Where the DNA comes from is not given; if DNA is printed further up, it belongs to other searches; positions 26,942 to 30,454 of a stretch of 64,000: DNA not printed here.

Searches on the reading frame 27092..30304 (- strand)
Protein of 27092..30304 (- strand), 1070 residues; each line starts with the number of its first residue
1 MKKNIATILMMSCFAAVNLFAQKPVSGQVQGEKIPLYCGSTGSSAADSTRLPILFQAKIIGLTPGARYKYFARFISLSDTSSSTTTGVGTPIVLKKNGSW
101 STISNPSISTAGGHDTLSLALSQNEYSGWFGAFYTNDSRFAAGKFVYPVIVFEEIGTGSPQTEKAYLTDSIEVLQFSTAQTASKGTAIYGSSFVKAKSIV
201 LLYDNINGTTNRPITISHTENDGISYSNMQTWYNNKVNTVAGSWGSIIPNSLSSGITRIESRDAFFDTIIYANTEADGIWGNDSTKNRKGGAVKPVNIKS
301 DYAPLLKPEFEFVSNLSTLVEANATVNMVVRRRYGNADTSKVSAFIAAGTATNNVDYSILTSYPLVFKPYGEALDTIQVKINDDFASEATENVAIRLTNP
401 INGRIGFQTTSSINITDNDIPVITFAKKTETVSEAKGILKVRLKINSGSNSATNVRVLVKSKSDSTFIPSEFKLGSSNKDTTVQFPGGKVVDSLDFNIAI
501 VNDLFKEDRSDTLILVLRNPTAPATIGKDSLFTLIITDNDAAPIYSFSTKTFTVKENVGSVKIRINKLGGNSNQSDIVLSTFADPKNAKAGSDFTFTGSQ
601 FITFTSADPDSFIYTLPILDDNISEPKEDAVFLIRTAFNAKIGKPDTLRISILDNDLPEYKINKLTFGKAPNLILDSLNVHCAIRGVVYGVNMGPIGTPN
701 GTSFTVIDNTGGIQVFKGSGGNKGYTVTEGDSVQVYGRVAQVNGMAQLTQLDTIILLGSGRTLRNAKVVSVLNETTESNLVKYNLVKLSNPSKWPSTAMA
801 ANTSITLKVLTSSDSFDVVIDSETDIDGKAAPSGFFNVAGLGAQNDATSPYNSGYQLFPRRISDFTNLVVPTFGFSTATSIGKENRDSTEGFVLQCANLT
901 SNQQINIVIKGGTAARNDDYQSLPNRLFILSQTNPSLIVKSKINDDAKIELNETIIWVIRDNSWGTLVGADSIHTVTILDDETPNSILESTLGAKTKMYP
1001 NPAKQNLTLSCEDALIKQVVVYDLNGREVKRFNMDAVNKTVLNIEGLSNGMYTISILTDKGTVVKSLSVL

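Call 64: search_protein_families(library=pfam, proteins=[window:27092-30304:-], max_evalue=0.0001)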
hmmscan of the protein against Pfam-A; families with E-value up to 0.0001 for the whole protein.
window:27092-30304:- (1070 aa): 2 families
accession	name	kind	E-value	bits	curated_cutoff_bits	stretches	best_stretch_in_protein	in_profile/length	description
PF03160.20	Calx-beta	-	1.4e-32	112.6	27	2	310-419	8-119/119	Calx-beta domain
PF18962.6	Por_Secre_tail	-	1.1e-11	45.2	27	1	998-1067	1-73/75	Secretion system C-terminal sorting domain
